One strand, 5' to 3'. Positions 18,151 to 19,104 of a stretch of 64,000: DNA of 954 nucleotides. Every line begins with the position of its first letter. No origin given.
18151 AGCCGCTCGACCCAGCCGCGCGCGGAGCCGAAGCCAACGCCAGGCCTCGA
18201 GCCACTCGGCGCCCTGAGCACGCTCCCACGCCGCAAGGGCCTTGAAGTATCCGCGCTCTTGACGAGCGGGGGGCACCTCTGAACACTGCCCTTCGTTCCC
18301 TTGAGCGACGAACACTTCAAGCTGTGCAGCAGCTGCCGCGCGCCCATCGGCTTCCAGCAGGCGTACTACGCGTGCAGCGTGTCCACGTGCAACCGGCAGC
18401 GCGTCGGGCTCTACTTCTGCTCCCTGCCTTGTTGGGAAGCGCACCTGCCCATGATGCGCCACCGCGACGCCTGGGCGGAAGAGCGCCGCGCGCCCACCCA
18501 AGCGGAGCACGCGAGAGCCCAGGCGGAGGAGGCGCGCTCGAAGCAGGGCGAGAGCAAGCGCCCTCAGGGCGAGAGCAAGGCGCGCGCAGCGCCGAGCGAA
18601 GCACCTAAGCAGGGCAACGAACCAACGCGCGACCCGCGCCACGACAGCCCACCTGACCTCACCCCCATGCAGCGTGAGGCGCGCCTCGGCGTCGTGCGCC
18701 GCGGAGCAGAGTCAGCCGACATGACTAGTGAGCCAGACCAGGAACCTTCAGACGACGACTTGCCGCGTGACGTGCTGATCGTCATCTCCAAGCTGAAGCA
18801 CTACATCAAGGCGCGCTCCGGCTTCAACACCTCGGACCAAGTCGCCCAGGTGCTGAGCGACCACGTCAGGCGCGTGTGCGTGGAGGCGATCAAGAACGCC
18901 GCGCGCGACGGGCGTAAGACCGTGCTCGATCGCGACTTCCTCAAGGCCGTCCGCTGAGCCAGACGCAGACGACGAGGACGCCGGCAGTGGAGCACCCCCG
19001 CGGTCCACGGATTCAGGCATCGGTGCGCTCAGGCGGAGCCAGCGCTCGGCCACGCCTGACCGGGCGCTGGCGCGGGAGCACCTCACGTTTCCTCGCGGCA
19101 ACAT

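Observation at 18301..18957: Zinc-ribbon protein ending in an archaeal-type histone fold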

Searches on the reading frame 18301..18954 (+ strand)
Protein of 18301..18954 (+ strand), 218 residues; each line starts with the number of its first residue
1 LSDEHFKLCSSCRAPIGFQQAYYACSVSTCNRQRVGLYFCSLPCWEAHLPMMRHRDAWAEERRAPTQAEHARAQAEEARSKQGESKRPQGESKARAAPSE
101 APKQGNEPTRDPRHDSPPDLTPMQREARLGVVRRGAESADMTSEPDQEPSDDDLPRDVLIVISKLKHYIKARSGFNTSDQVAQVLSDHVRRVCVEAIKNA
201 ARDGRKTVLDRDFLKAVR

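Call 3: search_protein_families(library=pfam, proteins=[window:18301-18954:+], max_evalue=10)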
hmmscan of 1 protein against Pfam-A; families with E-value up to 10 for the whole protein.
window:18301-18954:+ (218 aa): 3 families
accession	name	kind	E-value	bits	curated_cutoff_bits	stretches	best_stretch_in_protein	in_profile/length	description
PF00808.29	CBFD_NFYB_HMF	-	0.051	14.3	21.4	1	180-217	28-65/65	Histone-like transcription factor (CBF/NF-Y) and archaeal histone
PF17862.7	AAA_lid_3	-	0.091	12.8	27.2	1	191-214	21-44/45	AAA+ lid domain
PF06098.16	Radial_spoke_3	-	0.38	10.6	26.4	1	46-95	92-141/229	Radial spoke protein 3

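Call 4: search_protein_families(library=ncbifam, proteins=[window:18301-18954:+], max_evalue=10)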
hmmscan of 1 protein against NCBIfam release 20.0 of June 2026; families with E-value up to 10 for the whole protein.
window:18301-18954:+ (218 aa): 3 families
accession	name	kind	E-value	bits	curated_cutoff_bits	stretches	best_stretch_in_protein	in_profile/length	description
NF043032.1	archaea_histone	superfamily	0.00086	19.7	50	1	179-212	23-56/60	histone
NF003434.0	PRK04950.1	equivalog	0.11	12.4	127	1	67-114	95-142/205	RNA chaperone ProQ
NF047450.1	post-PEP-CTERM_1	domain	0.83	10.5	28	1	53-94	5-46/82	post-PEP-CTERM-1 domain-containing protein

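Call 5: search_solved_structures(query=window:18301-18954:+, max_evalue=10, show_alignments=3)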
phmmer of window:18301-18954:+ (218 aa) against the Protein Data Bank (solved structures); distinct sequences matched with E-value up to 10: 11.
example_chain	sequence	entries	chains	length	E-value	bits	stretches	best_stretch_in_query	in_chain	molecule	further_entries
8cmp_A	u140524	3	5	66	2.5e-09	40.6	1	157-214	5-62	CBFD_NFYB_HMF domain-containing protein | Transcription factor CBF/NF-Y/archaeal histone domain-containing protein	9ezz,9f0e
8fvx_A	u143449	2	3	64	2.5e-09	40.6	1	157-214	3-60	CBFD_NFYB_HMF domain-containing protein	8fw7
9qt0_A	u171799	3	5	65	0.00099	22.3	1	154-213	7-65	DUF1931 domain-containing protein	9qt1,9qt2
9f2c_A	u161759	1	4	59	0.19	14.8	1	159-211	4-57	hypothetical protein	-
1jmx_G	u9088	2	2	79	0.28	14.3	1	17-59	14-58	Amine Dehydrogenase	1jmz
1a7w_A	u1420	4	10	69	0.87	12.7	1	180-218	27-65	HISTONE HMFB | PROTEIN (HISTONE HMFB) | HISTONE B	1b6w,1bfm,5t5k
1ku5_A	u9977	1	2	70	0.87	12.7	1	166-217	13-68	HPhA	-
8bdk_A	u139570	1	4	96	0.95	12.5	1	165-213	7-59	DNA-binding protein HmvA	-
9qv5_A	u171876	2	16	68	1.4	12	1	172-215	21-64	Archaeal histone A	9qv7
3vlf_B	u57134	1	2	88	1.4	12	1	188-217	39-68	26S protease regulatory subunit 7 homolog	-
4a3v_B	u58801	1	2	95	1.5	11.8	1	188-217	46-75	26S PROTEASE REGULATORY SUBUNIT 7 HOMOLOG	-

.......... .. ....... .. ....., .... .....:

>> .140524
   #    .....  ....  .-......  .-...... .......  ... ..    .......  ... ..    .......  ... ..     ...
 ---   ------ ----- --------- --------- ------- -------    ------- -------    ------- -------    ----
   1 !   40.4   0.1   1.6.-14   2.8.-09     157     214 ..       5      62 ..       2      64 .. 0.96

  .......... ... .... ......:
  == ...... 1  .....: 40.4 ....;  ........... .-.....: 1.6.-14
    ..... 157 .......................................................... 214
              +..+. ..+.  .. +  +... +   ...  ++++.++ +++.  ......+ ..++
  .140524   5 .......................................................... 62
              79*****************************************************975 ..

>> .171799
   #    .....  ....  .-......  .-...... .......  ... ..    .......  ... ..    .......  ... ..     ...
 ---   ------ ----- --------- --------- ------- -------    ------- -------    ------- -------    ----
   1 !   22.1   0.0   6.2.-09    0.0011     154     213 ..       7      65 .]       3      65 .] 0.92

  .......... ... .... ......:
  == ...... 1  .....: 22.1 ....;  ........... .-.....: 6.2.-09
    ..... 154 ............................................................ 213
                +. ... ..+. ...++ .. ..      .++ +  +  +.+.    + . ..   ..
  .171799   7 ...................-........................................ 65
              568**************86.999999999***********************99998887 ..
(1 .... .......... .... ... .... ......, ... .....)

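Call 6: find_homologous_proteins(query=window:18301-18954:+)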
Query window:18301-18954:+ (218 aa): 2077 proteins with E <= 0.001 among 2361 candidates; the best 120 are listed.
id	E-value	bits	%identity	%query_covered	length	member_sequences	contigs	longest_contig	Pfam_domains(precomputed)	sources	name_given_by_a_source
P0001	9.1e-128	442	92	100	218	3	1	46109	-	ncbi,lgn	-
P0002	9.1e-76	272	63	100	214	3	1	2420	-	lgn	-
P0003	1.0e-71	259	61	98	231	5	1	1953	-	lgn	-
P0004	2.5e-70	255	59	100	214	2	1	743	-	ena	-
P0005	2.5e-69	251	57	100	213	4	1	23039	-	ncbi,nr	ncbi:MAG: hypothetical protein KC766_06820 [Myxococcales bacterium]|nr:hypothetical protein [Myxococ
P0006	2.1e-67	245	57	100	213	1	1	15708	-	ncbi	-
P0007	4.5e-66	241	56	97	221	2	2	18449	-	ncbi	ncbi:MAG: hypothetical protein AB7K71_24960 [Polyangiaceae bacterium]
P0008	2.6e-59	219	54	98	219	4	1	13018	-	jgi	jgi:histone H3/H4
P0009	1.4e-57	213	53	96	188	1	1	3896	-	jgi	jgi:hypothetical protein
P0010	5.8e-57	211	41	98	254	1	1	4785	-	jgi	jgi:histone H3/H4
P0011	2.7e-56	209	43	97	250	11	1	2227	-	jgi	jgi:histone H3/H4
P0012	1.3e-55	207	40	97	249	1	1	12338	-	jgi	jgi:histone H3/H4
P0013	1.5e-55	206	40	97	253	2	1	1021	-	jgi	jgi:histone H3/H4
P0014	1.6e-55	206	50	98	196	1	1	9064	-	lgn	-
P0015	1.9e-55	206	52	95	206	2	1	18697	-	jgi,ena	-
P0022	4.4e-55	205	42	97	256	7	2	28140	-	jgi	jgi:histone H3/H4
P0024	5.6e-55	204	40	98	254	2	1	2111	PF00808.30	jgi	jgi:histone H3/H4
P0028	1.9e-54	203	40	97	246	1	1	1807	PF00808.30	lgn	-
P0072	8.7e-53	197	37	98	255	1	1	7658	PF00808.30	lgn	-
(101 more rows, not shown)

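Call 16: search_solved_structures(query=A1, max_evalue=10, show_alignments=0)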
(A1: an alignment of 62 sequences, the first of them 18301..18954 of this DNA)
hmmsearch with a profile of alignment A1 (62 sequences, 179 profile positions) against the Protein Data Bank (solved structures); distinct sequences matched with E-value up to 10: 11.
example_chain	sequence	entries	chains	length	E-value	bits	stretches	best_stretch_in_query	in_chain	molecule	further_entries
8cmp_A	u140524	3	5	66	5.9e-16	62.5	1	117-174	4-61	CBFD_NFYB_HMF domain-containing protein | Transcription factor CBF/NF-Y/archaeal histone domain-containing protein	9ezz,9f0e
8fvx_A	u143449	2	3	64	7.3e-16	62.2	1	118-174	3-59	CBFD_NFYB_HMF domain-containing protein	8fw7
9qt0_A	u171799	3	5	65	2.8e-08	37.5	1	113-174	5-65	DUF1931 domain-containing protein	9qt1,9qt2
9f2c_A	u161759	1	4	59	5.7e-06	30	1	120-173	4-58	hypothetical protein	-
8bdk_A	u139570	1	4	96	0.0064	20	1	126-177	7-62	DNA-binding protein HmvA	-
9qv5_A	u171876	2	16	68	0.028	17.9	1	133-175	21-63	Archaeal histone A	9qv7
9qv6_A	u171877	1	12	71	0.032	17.8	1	133-175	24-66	Archaeal histone A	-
1a7w_A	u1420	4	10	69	0.21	15.1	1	142-176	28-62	HISTONE HMFB | PROTEIN (HISTONE HMFB) | HISTONE B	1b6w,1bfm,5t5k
1jmx_G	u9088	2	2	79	0.23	14.9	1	22-71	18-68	Amine Dehydrogenase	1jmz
1f1e_A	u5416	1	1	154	1.6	12.2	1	143-177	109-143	HISTONE FOLD PROTEIN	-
7cu3_B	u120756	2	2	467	4.6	10.7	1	45-95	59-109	Transmembrane protein FAM155A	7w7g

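Call 17: find_encoding_contigs(protein=P0001, flank=10000, max_places=3)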
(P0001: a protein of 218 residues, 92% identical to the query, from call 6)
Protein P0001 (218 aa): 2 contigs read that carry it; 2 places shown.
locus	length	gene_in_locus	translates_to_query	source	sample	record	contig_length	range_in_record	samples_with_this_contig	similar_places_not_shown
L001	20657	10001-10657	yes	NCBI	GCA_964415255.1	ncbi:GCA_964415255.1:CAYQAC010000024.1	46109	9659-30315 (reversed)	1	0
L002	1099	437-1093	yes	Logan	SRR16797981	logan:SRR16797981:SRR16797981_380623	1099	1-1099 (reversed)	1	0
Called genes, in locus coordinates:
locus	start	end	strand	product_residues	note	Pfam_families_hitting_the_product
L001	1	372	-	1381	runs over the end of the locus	PF18076:FGAR-AT_N, PF18072:FGAR-AT_linker, PF02769:AIRS_C, PF22689:FGAR-AT_PurM_N-like, PF02769:AIRS_C, PF13507:GATase_5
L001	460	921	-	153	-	PF08534:Redoxin, PF00578:AhpC-TSA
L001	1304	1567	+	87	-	-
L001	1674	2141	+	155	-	-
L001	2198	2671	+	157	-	PF13279:4HBT_2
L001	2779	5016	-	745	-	PF03150:CCP_MauG (weak), PF21419:RoxA-like_Cyt-c (weak)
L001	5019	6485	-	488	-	PF08309:LVIVD (weak), PF13205:Big_5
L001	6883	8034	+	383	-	PF13367:PrsW-protease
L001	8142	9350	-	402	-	PF02771:Acyl-CoA_dh_N, PF02770:Acyl-CoA_dh_M, PF00441:Acyl-CoA_dh_1, PF08028:Acyl-CoA_dh_2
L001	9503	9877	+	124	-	-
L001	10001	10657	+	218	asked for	-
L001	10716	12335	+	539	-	PF00561:Abhydrolase_1, PF12146:Hydrolase_4 (faint), PF12697:Abhydrolase_6, PF08386:Abhydrolase_4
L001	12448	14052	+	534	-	PF00561:Abhydrolase_1, PF12697:Abhydrolase_6 (weak), PF12146:Hydrolase_4 (faint), PF08386:Abhydrolase_4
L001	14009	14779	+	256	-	PF00005:ABC_tran, PF13304:AAA_21 (weak)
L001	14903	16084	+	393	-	PF12679:ABC2_membrane_2, PF12698:ABC2_membrane_3, PF01061:ABC2_membrane (weak)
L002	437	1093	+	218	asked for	-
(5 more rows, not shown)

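Call 18: find_related_loci(query=A1, collection=genome_contigs, flank=4000)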
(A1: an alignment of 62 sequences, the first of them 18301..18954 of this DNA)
Query A1 (218 aa) in genome_contigs; peptide patterns used: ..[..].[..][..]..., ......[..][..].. (x = any residue, [..] = any of these).
466 stretches matched a pattern; 229 encode a relative of the query (tblastn E <= 1e-3); the best 80 are kept; 80 distinct loci.
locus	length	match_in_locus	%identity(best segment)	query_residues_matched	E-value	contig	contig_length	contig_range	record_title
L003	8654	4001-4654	91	1-218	4e-134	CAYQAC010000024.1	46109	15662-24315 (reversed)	MAG TPA_asm: uncultured Polyangiaceae bacterium isolate SRP344714_co1_276 genome assembly, contig: NODE_1662_length_4610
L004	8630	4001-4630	61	4-217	2e-75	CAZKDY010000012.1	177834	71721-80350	MAG TPA_asm: uncultured Polyangiaceae bacterium isolate binchicken_co235_271 genome assembly, contig: NODE_143_length_17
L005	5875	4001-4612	57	4-217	1e-71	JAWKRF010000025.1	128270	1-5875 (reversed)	MAG: Polyangiaceae bacterium isolate AC1.156 AC1.156.fa-25, whole genome shotgun sequence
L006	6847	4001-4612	57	4-217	4e-70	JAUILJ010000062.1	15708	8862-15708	MAG: Polyangia bacterium isolate Co_bin.42 NODE_20768_length_15708_cov_0.832938, whole genome shotgun sequence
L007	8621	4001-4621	56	4-212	3e-67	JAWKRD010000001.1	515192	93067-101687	MAG: Polyangiaceae bacterium isolate ABC1.109 ABC1.109.fa-1, whole genome shotgun sequence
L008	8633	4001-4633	54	1-213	2e-64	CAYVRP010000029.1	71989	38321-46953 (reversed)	MAG TPA_asm: uncultured Polyangiaceae bacterium isolate SRP167436_co1_19 genome assembly, contig: NODE_372_length_71989_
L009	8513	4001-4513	50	6-213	7e-61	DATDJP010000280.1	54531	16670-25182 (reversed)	MAG TPA_asm: Polyangiaceae bacterium isolate SMAG_U333 k141_264398, whole genome shotgun sequence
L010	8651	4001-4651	52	9-213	1e-60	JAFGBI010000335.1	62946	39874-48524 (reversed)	MAG: Polyangiaceae bacterium isolate Zod_Metabat.1029 k87_10467258, whole genome shotgun sequence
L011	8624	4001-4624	51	1-213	3e-60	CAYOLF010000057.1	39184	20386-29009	MAG TPA_asm: uncultured Polyangiaceae bacterium isolate SRP192927_co6_627 genome assembly, contig: NODE_1661_length_3918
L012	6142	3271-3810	49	1-218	7e-59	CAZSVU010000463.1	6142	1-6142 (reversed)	MAG TPA_asm: uncultured Polyangiaceae bacterium isolate binchicken_co150_634 genome assembly, contig: NODE_36395_length_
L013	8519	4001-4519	52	6-213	9e-59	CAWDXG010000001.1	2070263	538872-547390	MAG: uncultured delta proteobacterium isolate MFD05684.bin.2.78 genome assembly, contig: contig_25481, whole genome shot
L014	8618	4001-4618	52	1-213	1e-58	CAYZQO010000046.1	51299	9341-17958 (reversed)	MAG TPA_asm: uncultured Polyangiaceae bacterium isolate SRP294416_co1_450 genome assembly, contig: NODE_916_length_51299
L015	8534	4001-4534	53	6-218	3e-58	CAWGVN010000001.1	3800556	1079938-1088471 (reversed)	MAG: uncultured delta proteobacterium isolate MFD02416.bin.1.415 genome assembly, contig: contig_23579, whole genome sho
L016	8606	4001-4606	51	1-213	7e-58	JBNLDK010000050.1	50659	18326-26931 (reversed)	MAG: Polyangiaceae bacterium isolate C1C2.bin.51.orig k141_1965322, whole genome shotgun sequence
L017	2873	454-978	50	1-213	2e-58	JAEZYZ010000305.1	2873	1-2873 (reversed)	MAG: Proteobacteria bacterium isolate OH_PFB_28 k127_1396145, whole genome shotgun sequence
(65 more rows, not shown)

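Call 23: predict_structure(alignment_id=A1)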
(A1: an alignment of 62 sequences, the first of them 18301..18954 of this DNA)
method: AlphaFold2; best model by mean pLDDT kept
length: 218 residues; sequences in the alignment: 62
mean_pLDDT: 77.7   pTM: 0.43
mean pLDDT of the five models: 77.7, 75.7, 74.8, 74.7, 73.6
residues with pLDDT >= 90: 89; 70-90: 55; 50-70: 44; < 50: 30
segments of 3 or more residues with pLDDT < 50: 98-101, 103-110, 130-143
pLDDT, mean of each block of 10 residues (from residue 1): 83 97 94 91 95 90 96 93 72 50 47 52 57 42 59 69 79 83 87 92 91 91
secondary structure, 60 per line:
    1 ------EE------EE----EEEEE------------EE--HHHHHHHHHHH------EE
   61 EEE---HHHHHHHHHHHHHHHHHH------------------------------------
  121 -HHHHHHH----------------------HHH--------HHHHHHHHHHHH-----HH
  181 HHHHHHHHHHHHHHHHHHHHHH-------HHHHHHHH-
elements in order: E21-25 H42-52 E59-63 H67-84 H122-128 H162-173 H179-202 H210-217

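Call 25: fold_search(model_id=the predicted structure, library=pdb)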
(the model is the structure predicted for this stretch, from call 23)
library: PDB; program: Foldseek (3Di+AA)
matches with E <= 10: 603; with E <= 0.001: 0
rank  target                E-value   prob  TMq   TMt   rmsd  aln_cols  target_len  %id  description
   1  8cmp                  3.2e-03  1.00  0.24  0.77   2.0        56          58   43  DNA-binding bacterial histone protein HBB from Bdellovibrio bacteriovorus (released 2024-03-06)
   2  8fvx                  3.4e-03  1.00  0.24  0.73   2.0        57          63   42  Histone from Bdellovibrio bacteriovorus (released 2023-08-30)
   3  9ezz_A                4.7e-03  1.00  0.24  0.76   2.0        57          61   42  Bacterial histone protein HBb from Bdellovibrio bacteriovorus bound to DNA (released 2024-06-26)
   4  9f0e_A                5.0e-03  1.00  0.24  0.76   2.1        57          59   42  Bacterial histone protein HBb from Bdellovibrio bacteriovorus bound to DNA (released 2024-06-26)
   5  9ezz_B                6.1e-03  1.00  0.24  0.74   1.9        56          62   43  Bacterial histone protein HBb from Bdellovibrio bacteriovorus bound to DNA (released 2024-06-26)
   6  5t5k_A                4.8e-02  1.00  0.24  0.67   2.7        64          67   31  Structure of histone-based chromatin in Archaea (released 2017-08-23)
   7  9qt0_A                5.2e-02  1.00  0.24  0.82   1.6        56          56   38  DNA-binding bacterial histone HLp from Leptospira perolatii (released 2025-12-24)
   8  7pj1_MODEL_1_B        7.1e-02  0.91  0.23  0.38  14.2        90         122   18  Solution structure of isolated Drosophila histone H2A-H2B heterodimer (released 2021-12-08)
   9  2rvq_MODEL_1_D        7.6e-02  0.91  0.23  0.36  11.5        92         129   18  Solution structure of the isolated histone H2A-H2B heterodimer (released 2016-05-25)
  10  1hta                  9.2e-02  0.99  0.23  0.64   3.8        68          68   24  CRYSTAL STRUCTURE OF THE HISTONE HMFA FROM METHANOTHERMUS FERVIDUS (released 1999-03-23)
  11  1b67_A                9.8e-02  0.99  0.22  0.61   4.6        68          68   29  CRYSTAL STRUCTURE OF THE HISTONE HMFA FROM METHANOTHERMUS FERVIDUS (released 2000-01-17)
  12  9f2c_B                1.0e-01  1.00  0.23  0.79   1.9        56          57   30  Archaeal histone protein HTkC from Thermococcus kodakarensis (released 2024-10-02)
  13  1ku5_A                1.0e-01  0.99  0.22  0.63   4.6        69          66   25  Crystal Structure of recombinant histone HPhA from hyperthermophilic archaeon Pyrococcus horikoshii OT3 (released 2003-08-26)
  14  9qt1_A                1.1e-01  1.00  0.24  0.80   1.8        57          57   37  Bacterial histone HLp from Leptospira perolatii bound to DNA (released 2025-12-24)
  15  1a7w                  1.1e-01  1.00  0.24  0.65   2.7        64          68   31  CRYSTAL STRUCTURE OF THE HISTONE HMFB FROM METHANOTHERMUS FERVIDUS (released 1999-03-23)
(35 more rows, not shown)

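Call 58: find_encoding_contigs(protein=P0022, flank=6000, max_places=2)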
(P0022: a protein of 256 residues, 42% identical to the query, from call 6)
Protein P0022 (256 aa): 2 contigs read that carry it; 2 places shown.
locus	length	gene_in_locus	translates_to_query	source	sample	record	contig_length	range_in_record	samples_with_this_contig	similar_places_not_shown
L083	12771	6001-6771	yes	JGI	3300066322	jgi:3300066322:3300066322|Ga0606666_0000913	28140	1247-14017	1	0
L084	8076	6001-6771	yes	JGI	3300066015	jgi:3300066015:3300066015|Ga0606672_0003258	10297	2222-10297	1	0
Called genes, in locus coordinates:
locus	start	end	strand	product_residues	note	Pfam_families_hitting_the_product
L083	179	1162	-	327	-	PF16697:Yop-YscD_cpl, PF00498:FHA, PF16697:Yop-YscD_cpl, PF00498:FHA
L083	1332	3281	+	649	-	PF07238:PilZ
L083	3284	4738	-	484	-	PF00224:PK, PF02887:PK_C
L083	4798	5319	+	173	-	-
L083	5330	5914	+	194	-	PF05685:Uma2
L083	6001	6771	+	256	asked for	-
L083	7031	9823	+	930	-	PF13620:CarboxypepD_reg (weak), PF25020:TTR_TEN1-4, PF25021:TEN_NHL, PF01436:NHL, PF25021:TEN_NHL (weak), PF25023:TEN_YD-shell, PF05593:RHS_repeat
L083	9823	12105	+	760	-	PF25023:TEN_YD-shell, PF05593:RHS_repeat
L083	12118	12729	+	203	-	PF04222:DUF416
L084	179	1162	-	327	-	PF16697:Yop-YscD_cpl, PF00498:FHA, PF16697:Yop-YscD_cpl, PF00498:FHA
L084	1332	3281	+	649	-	PF07238:PilZ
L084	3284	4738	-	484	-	PF00224:PK, PF02887:PK_C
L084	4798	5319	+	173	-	-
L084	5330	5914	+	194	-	PF05685:Uma2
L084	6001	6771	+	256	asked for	-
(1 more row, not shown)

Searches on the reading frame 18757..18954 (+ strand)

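Call 29: search_protein_families(library=pfam, proteins=[window:18757-18954:+], max_evalue=10)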
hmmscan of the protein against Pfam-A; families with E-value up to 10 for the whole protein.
window:18757-18954:+ (66 aa): 2 families
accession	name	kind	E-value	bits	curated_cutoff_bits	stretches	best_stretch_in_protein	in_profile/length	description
PF00808.29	CBFD_NFYB_HMF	-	0.0057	17.3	21.4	1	28-65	28-65/65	Histone-like transcription factor (CBF/NF-Y) and archaeal histone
PF17862.7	AAA_lid_3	-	0.058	13.4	27.2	1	39-62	21-44/45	AAA+ lid domain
